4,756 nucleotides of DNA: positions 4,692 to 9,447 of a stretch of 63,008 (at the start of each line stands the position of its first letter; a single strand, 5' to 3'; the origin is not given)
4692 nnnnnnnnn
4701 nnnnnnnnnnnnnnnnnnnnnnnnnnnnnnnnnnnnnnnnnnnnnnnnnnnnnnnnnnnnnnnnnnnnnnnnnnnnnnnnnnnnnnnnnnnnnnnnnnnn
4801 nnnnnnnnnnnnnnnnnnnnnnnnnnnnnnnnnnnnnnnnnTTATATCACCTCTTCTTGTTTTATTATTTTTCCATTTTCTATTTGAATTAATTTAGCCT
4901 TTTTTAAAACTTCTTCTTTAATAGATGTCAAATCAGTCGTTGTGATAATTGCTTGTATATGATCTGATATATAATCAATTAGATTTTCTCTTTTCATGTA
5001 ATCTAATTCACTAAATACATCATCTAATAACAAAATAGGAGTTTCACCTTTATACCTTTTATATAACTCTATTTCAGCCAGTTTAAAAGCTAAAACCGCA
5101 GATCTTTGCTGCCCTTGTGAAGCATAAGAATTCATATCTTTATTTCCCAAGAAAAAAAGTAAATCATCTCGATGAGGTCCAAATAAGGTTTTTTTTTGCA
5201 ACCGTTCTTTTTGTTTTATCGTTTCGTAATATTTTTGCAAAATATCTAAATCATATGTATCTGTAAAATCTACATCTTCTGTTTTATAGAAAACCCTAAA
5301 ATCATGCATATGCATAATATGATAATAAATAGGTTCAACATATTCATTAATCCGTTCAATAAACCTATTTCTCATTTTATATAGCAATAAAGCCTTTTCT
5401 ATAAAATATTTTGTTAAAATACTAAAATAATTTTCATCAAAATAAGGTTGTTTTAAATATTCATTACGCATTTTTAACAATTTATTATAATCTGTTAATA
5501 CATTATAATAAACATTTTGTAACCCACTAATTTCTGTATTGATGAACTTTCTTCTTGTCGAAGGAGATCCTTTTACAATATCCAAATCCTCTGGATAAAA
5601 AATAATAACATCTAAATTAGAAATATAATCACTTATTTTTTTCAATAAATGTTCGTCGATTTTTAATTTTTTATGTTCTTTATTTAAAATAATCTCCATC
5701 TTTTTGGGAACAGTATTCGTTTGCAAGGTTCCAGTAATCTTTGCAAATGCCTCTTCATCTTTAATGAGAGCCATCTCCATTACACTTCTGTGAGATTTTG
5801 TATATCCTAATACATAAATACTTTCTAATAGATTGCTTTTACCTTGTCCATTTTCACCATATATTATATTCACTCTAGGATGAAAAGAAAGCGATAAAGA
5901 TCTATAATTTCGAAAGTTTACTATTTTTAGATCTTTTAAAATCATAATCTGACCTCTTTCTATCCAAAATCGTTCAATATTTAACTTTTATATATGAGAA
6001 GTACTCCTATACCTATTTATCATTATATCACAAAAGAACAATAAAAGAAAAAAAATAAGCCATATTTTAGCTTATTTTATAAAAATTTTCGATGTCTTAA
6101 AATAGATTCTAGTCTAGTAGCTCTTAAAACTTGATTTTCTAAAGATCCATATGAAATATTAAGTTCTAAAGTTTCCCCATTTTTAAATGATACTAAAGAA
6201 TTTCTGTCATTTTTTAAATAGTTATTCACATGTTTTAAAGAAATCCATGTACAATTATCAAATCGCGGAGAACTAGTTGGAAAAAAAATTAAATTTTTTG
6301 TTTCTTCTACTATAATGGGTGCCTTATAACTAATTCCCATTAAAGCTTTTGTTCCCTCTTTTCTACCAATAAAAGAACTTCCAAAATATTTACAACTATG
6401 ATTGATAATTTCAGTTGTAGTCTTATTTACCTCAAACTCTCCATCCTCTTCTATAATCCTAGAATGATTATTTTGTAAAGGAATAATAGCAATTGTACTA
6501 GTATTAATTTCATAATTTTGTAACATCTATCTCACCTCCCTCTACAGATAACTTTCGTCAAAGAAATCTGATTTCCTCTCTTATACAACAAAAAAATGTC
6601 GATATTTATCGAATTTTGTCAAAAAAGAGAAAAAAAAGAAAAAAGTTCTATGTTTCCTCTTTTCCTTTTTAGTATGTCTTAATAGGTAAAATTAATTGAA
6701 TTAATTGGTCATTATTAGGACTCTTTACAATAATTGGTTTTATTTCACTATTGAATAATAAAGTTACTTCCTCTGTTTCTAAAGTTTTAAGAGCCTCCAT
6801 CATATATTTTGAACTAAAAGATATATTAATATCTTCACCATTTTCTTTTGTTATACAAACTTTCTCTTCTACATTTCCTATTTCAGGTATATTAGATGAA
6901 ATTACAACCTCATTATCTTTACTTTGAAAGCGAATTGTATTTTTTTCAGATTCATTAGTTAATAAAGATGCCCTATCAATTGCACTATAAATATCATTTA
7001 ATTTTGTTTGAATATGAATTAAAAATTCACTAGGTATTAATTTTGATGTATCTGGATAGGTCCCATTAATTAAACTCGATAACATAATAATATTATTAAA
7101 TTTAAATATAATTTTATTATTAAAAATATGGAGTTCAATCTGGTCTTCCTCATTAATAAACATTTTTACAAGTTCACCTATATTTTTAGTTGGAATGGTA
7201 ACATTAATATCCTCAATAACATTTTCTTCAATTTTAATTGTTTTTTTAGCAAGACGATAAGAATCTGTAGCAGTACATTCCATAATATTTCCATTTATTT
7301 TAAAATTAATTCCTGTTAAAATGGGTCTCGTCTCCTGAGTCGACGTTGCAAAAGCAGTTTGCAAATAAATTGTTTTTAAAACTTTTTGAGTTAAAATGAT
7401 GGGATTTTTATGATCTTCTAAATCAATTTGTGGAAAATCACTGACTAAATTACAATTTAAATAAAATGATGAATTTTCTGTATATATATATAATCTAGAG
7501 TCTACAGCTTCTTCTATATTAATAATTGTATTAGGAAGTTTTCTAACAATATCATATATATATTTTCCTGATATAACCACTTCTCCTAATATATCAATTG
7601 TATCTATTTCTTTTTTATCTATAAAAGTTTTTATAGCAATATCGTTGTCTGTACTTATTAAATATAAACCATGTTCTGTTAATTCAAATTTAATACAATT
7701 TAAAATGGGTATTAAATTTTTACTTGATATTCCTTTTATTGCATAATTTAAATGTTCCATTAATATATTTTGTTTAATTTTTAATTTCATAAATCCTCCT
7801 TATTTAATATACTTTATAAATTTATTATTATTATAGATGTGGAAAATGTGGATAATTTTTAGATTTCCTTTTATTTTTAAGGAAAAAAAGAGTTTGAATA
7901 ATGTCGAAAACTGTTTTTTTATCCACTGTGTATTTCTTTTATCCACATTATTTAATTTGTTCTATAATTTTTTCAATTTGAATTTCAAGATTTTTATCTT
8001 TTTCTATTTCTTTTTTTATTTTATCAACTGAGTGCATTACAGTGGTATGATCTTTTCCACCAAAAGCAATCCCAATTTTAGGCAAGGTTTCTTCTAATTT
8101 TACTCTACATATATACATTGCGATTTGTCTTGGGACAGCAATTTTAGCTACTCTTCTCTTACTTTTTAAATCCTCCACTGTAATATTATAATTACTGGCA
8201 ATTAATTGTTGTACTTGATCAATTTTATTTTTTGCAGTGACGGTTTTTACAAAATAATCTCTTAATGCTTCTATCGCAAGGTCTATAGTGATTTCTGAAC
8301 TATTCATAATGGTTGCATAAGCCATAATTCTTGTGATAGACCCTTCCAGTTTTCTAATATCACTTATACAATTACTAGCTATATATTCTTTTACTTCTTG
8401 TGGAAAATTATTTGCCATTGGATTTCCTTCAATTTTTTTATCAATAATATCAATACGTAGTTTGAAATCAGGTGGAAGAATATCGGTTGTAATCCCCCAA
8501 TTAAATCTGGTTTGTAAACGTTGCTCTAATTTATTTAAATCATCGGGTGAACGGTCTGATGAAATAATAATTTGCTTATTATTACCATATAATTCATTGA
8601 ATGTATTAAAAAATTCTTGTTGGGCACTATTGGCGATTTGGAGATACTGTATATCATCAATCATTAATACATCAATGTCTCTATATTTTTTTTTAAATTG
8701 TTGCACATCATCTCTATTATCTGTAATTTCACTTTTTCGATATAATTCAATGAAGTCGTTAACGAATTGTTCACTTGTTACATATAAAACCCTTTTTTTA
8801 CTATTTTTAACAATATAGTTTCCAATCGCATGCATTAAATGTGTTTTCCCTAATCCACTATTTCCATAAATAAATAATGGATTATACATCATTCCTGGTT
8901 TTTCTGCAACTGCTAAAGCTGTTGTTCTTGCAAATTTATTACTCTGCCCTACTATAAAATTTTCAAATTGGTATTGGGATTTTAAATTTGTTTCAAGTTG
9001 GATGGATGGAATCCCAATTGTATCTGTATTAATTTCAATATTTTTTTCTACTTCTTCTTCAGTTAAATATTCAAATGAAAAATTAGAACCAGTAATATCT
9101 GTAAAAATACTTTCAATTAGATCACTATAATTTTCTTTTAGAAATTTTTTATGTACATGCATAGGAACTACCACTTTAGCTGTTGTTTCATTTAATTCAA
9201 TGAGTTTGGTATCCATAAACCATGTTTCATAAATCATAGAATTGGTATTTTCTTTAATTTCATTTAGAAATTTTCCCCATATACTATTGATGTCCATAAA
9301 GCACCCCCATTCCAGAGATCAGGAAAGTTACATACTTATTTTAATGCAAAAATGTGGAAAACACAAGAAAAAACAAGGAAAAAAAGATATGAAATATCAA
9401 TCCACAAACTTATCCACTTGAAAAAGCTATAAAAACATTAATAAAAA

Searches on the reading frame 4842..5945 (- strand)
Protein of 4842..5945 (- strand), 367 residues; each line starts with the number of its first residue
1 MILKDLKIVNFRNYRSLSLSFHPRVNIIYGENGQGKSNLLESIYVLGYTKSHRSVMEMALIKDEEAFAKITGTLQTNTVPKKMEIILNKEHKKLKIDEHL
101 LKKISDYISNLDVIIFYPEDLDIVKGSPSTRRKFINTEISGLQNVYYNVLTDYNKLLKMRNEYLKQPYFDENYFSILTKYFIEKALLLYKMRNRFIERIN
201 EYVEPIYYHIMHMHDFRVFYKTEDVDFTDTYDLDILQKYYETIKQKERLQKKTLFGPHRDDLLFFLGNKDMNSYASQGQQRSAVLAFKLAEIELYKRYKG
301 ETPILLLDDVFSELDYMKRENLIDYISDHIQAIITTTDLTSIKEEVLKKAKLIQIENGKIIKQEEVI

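Call 7: search_protein_families(library=pfam, proteins=[window:4842-5945:-])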
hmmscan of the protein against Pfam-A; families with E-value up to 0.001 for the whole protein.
window:4842-5945:- (367 aa): 7 families
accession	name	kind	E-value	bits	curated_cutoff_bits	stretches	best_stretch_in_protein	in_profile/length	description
PF02463.25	SMC_N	-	3.1e-23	82.8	40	1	3-344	2-204/220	RecF/RecN/SMC N terminal domain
PF13175.12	AAA_15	-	3.6e-11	43.7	32.1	1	1-208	1-181/374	AAA ATPase domain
PF13476.12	AAA_23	-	5.2e-10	40.7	27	1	6-253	2-176/201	AAA domain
PF13304.12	AAA_21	-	7.7e-06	26.6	27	0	25-53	1-26/304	AAA domain, putative AbiEii toxin, Type IV TA system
PF01637.24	ATPase_2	-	0.0002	21.7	33.2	0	239-330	64-139/225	ATPase domain predominantly from Archaea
PF11398.14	DUF2813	-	0.00031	20.7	21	1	1-46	1-45/372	Protein of unknown function (DUF2813)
PF13514.12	AAA_27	-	0.00065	19.8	22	1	1-56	1-59/206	AAA domain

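Call 38: find_encoding_contigs(protein=window:4842-5945:-, flank=10000, max_places=6)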
Protein window:4842-5945:- (367 aa): 12 contigs read that carry it; 6 places shown.
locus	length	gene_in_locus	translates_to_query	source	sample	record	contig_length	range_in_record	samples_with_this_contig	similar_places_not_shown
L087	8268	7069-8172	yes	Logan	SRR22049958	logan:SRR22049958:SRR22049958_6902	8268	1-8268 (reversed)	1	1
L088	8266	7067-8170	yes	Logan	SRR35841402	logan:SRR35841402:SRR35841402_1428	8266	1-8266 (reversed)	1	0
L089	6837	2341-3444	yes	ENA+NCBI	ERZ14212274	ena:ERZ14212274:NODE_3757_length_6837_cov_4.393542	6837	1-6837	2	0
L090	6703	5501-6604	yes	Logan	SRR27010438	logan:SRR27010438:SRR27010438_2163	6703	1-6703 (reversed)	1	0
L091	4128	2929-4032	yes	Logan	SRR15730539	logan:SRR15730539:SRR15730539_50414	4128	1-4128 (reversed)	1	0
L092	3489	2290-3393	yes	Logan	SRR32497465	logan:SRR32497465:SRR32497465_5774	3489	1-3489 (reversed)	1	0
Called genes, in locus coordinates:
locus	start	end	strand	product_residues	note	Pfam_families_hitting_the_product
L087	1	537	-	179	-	?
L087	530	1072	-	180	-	PF01966:HD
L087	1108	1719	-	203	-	PF13083:KH_KhpA-B, PF01424:R3H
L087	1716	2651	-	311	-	PF02096:60KD_IMP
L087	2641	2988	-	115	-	PF00825:Ribonuclease_P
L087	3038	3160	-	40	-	PF00468:Ribosomal_L34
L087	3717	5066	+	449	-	PF11638:DnaA_N, PF00308:Bac_DnaA, PF01695:IstB_IS21, PF00004:AAA (faint), PF13401:AAA_22 (faint), PF08299:Bac_DnaA_C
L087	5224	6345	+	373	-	PF00712:DNA_pol3_beta, PF02767:DNA_pol3_beta_2, PF02768:DNA_pol3_beta_3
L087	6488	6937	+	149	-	PF06338:ComK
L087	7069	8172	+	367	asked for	PF02463:SMC_N, PF13175:AAA_15, PF13476:AAA_23, PF13304:AAA_21 (faint)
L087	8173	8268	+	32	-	?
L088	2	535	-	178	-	?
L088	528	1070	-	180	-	PF01966:HD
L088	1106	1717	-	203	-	PF13083:KH_KhpA-B, PF01424:R3H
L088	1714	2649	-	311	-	PF02096:60KD_IMP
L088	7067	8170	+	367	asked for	PF02463:SMC_N, PF13175:AAA_15, PF13476:AAA_23, PF13304:AAA_21 (faint)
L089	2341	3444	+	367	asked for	PF02463:SMC_N, PF13175:AAA_15, PF13476:AAA_23, PF13304:AAA_21 (faint)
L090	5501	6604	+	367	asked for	PF02463:SMC_N, PF13175:AAA_15, PF13476:AAA_23, PF13304:AAA_21 (faint)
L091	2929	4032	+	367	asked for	PF02463:SMC_N, PF13175:AAA_15, PF13476:AAA_23, PF13304:AAA_21 (faint)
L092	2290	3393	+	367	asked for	PF02463:SMC_N, PF13175:AAA_15, PF13476:AAA_23, PF13304:AAA_21 (faint)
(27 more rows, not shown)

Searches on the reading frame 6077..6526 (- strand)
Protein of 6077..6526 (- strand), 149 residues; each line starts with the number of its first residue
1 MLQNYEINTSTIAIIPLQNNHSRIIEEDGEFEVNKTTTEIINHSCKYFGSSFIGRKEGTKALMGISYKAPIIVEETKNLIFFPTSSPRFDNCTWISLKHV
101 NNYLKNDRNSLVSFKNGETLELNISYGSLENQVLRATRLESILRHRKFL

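Call 7: search_protein_families(library=pfam, proteins=[window:6077-6526:-])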
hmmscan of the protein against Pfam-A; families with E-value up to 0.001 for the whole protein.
window:6077-6526:- (149 aa): 1 family
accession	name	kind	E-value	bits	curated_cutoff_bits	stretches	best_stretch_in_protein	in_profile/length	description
PF06338.17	ComK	-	1.4e-47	161.7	22.3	1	3-146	2-150/152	ComK protein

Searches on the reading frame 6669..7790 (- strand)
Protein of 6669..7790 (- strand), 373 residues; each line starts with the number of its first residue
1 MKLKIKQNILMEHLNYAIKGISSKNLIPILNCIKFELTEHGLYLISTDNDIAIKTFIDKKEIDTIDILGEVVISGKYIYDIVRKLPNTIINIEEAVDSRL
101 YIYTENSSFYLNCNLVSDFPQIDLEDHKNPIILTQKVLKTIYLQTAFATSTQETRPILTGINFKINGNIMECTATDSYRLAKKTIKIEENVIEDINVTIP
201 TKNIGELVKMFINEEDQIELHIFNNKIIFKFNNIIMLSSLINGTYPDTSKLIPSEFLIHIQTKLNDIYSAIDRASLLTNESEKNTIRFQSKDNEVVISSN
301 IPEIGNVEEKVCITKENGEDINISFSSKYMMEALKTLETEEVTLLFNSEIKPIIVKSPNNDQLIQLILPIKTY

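Call 7: search_protein_families(library=pfam, proteins=[window:6669-7790:-])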
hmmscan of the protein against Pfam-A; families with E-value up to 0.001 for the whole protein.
window:6669-7790:- (373 aa): 3 families
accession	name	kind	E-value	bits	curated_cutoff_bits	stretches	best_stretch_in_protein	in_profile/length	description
PF02767.21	DNA_pol3_beta_2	-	9.8e-34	116.6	27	1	133-247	2-116/116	DNA polymerase III beta subunit, central domain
PF00712.24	DNA_pol3_beta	-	3.3e-30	105.1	24.4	2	1-123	1-120/120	DNA polymerase III beta subunit, N-terminal domain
PF02768.20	DNA_pol3_beta_3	-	7.6e-27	94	27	1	250-370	2-120/121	DNA polymerase III beta subunit, C-terminal domain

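Call 41: find_encoding_contigs(protein=window:6669-7790:-, flank=10000, max_places=10)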
Protein window:6669-7790:- (373 aa): 13 contigs read that carry it; 9 places shown.
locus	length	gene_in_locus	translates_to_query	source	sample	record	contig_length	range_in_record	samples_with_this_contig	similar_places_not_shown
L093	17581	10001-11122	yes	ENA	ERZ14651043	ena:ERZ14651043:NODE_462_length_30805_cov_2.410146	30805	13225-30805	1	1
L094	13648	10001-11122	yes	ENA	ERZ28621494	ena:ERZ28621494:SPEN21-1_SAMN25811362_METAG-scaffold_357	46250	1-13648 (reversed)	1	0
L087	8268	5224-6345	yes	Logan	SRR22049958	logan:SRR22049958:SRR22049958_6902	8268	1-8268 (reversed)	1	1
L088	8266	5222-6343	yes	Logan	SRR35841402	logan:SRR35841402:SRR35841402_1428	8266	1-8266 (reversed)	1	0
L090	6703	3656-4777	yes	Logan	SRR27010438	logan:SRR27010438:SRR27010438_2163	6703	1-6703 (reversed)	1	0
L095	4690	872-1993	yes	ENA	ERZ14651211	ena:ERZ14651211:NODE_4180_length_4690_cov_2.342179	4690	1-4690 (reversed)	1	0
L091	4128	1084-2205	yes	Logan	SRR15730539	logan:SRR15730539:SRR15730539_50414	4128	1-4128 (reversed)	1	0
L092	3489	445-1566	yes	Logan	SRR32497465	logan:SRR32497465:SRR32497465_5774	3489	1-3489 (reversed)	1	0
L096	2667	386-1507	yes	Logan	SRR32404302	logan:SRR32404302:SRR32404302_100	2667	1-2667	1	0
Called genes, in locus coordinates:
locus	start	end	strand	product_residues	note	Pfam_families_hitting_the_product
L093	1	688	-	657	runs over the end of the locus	PF02195:ParB_N, PF17762:HTH_ParB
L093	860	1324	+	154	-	-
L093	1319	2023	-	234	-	PF02527:GidB, PF13847:Methyltransf_31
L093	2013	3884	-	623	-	PF01134:GIDA, PF07992:Pyr_redox_2 (weak), PF12831:FAD_oxidored (faint), PF21680:GIDA_C_1st, PF13932:SAM_GIDA_C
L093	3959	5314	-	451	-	PF10396:TrmE_N, PF12631:MnmE_helical, PF01926:MMR_HSR1, PF02421:FeoB_N, PF00350:Dynamin_N (weak)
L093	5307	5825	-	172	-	PF01966:HD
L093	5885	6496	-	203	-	PF13083:KH_KhpA-B, PF01424:R3H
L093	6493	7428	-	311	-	PF02096:60KD_IMP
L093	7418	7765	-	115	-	PF00825:Ribonuclease_P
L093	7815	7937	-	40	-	PF00468:Ribosomal_L34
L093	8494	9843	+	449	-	PF11638:DnaA_N, PF00308:Bac_DnaA, PF01695:IstB_IS21, PF00004:AAA (faint), PF13401:AAA_22 (faint), PF08299:Bac_DnaA_C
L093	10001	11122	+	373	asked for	PF00712:DNA_pol3_beta, PF02767:DNA_pol3_beta_2, PF02768:DNA_pol3_beta_3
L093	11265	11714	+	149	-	PF06338:ComK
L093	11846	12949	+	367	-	PF02463:SMC_N, PF13175:AAA_15, PF13476:AAA_23, PF13304:AAA_21 (faint)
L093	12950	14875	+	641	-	PF02518:HATPase_c, PF00204:DNA_gyraseB, PF01751:Toprim, PF00986:DNA_gyraseB_C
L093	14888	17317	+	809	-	PF00521:DNA_topoisoIV, PF03989:DNA_gyraseA_C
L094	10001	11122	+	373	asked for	PF00712:DNA_pol3_beta, PF02767:DNA_pol3_beta_2, PF02768:DNA_pol3_beta_3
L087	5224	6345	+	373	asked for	PF00712:DNA_pol3_beta, PF02767:DNA_pol3_beta_2, PF02768:DNA_pol3_beta_3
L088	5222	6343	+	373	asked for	PF00712:DNA_pol3_beta, PF02767:DNA_pol3_beta_2, PF02768:DNA_pol3_beta_3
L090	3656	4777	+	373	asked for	PF00712:DNA_pol3_beta, PF02767:DNA_pol3_beta_2, PF02768:DNA_pol3_beta_3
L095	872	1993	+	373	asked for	PF00712:DNA_pol3_beta, PF02767:DNA_pol3_beta_2, PF02768:DNA_pol3_beta_3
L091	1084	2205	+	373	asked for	PF00712:DNA_pol3_beta, PF02767:DNA_pol3_beta_2, PF02768:DNA_pol3_beta_3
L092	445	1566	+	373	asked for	PF00712:DNA_pol3_beta, PF02767:DNA_pol3_beta_2, PF02768:DNA_pol3_beta_3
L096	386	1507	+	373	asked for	PF00712:DNA_pol3_beta, PF02767:DNA_pol3_beta_2, PF02768:DNA_pol3_beta_3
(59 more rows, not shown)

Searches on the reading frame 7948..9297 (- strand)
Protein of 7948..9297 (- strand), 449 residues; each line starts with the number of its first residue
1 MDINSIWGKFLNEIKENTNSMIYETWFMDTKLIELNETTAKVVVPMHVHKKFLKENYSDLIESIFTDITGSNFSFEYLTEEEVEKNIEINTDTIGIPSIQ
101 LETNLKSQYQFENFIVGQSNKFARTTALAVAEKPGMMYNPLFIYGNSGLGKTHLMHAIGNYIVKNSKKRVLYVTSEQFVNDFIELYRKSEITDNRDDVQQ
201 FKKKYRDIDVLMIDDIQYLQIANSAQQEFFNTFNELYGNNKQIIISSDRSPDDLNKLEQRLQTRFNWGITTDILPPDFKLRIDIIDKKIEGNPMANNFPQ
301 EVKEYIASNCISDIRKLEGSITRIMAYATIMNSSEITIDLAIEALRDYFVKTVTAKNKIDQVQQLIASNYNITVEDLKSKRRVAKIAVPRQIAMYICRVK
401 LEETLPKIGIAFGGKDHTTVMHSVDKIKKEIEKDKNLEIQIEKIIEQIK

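Call 7: search_protein_families(library=pfam, proteins=[window:7948-9297:-])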
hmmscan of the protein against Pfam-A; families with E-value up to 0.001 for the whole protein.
window:7948-9297:- (449 aa): 11 families
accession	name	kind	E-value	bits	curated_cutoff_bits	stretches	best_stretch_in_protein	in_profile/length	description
PF00308.24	Bac_DnaA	-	1e-63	214.8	23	1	105-272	1-162/162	Bacterial DnaA ATPAse domain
PF08299.17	Bac_DnaA_C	-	3.1e-27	94.8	31.5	1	359-427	1-69/69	Bacterial dnaA protein helix-turn-helix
PF01695.23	IstB_IS21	-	4e-10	40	24.1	1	141-250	95-195/238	IstB-like ATP binding protein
PF11638.13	DnaA_N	-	6.4e-09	35.9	24.6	1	4-66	1-64/65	DnaA N-terminal domain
PF13479.12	AAA_24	-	7.1e-06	26.4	27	1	141-219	5-76/195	AAA domain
PF00004.35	AAA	-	1.1e-05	26.3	21.2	1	142-257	2-117/131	ATPase family associated with various cellular activities (AAA)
PF13401.12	AAA_22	-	2e-05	25.4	27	1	141-238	8-109/130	AAA domain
PF13173.12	AAA_14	-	2.2e-05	24.9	27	1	140-266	4-116/129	AAA domain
PF01637.24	ATPase_2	-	7.5e-05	23.1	33.2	1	137-246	19-115/225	ATPase domain predominantly from Archaea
PF13191.12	AAA_16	-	0.00093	20.2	32.6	0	137-186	24-73/167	AAA ATPase domain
PF00910.28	RNA_helicase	-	0.00097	20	21.5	0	142-217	2-59/105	RNA helicase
